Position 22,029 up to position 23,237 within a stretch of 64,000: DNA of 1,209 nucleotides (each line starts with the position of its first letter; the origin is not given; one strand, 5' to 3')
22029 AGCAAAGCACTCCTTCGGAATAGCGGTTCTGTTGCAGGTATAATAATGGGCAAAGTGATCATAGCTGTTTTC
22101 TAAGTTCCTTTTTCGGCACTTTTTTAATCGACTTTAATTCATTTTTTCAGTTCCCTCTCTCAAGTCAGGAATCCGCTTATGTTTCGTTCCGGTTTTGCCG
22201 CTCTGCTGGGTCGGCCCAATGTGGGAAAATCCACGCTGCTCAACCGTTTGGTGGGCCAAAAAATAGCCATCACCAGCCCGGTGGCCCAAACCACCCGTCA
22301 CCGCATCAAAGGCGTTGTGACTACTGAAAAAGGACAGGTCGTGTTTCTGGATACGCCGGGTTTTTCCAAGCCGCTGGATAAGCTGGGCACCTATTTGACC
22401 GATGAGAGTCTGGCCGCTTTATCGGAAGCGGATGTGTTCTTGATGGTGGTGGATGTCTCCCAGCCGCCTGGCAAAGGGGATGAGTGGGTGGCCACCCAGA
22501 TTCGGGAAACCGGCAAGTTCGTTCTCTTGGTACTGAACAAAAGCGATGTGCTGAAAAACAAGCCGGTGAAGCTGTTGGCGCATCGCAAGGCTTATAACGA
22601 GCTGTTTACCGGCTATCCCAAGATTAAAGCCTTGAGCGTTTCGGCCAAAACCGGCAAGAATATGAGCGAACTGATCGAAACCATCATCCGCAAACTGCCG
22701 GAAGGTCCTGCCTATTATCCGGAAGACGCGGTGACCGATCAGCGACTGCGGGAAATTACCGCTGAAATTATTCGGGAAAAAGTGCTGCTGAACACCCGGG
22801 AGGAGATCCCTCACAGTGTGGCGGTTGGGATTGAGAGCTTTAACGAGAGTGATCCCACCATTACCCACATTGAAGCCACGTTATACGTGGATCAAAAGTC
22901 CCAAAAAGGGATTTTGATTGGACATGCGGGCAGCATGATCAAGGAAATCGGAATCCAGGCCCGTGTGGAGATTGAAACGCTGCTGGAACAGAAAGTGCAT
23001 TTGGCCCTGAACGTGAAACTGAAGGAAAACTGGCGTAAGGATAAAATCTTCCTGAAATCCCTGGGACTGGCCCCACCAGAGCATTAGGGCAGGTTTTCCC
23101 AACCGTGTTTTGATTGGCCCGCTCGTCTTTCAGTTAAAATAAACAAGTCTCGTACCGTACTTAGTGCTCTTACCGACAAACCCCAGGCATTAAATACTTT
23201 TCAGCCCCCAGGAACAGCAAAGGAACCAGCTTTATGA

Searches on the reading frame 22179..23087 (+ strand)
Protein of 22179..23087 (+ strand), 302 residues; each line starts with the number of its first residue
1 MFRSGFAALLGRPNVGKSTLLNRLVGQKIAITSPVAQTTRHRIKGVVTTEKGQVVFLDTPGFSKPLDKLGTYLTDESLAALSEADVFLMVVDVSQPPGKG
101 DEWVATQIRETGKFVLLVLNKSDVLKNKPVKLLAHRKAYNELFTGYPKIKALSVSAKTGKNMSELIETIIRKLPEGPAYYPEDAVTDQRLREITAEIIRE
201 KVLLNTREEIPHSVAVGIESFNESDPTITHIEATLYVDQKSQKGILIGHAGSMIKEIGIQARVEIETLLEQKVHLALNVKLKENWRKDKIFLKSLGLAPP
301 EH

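Call 16: search_protein_families(library=ncbifam, proteins=[window:22179-23087:+], max_evalue=0.00001)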
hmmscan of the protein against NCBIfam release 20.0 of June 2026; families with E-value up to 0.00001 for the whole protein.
window:22179-23087:+ (302 aa): 21 families
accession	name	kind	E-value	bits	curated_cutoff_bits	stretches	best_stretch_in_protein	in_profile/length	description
NF000908.1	PRK00089.1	equivalog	6.8e-105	350.5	237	1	2-296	1-290/291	GTPase Era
TIGR00436.1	era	equivalog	5.4e-83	278.4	116.25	1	5-280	1-270/270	GTPase Era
TIGR03594.1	GTPase_EngA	equivalog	8.7e-34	117.2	306.7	1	8-171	179-344/432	ribosome biogenesis GTPase Der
TIGR03918.1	GTP_HydF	equivalog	3.7e-24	85.3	325.55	1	8-176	11-170/392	[FeFe] hydrogenase H-cluster maturation GTPase HydF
NF002828.0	PRK03003.1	equivalog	3.8e-24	85.1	631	1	7-179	43-206/477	ribosome biogenesis GTPase Der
TIGR00231.1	small_GTP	domain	5.1e-24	84.9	42.5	1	8-169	7-162/164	GTP-binding protein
NF007071.0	PRK09518.1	equivalog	6.5e-24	84.4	953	1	8-173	448-614/706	bifunctional cytidylate kinase/GTPase Der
NF003661.0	PRK05291.1-3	equivalog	1.8e-23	83.6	380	1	3-199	214-397/448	tRNA uridine-5-carboxymethylaminomethyl(34) synthesis GTPase MnmE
TIGR00450.1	mnmE_trmE_thdF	equivalog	3e-19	69.5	252.6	1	8-179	213-369/446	tRNA uridine-5-carboxymethylaminomethyl(34) synthesis GTPase MnmE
TIGR03596.1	GTPase_YlqF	equivalog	1.1e-14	54.5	208.2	1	8-62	122-173/276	ribosome biogenesis GTPase YlqF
TIGR03156.1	GTP_HflX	equivalog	6.6e-14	51.6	216.75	1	8-172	193-350/351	GTPase HflX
TIGR03598.1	GTPase_YsxC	equivalog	1.1e-12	48.1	124.45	1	8-169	22-185/186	ribosome biogenesis GTP-binding protein YihA/YsxC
NF008955.0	PRK12297.1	equivalog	1.3e-11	44.1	406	1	8-199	163-354/429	GTPase ObgE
TIGR00437.1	feoB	equivalog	3.3e-11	42.6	315.65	1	11-199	1-170/594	ferrous iron transport protein B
NF008956.1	PRK12299.1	equivalog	8.3e-11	41.4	300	1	8-173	162-325/327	GTPase ObgE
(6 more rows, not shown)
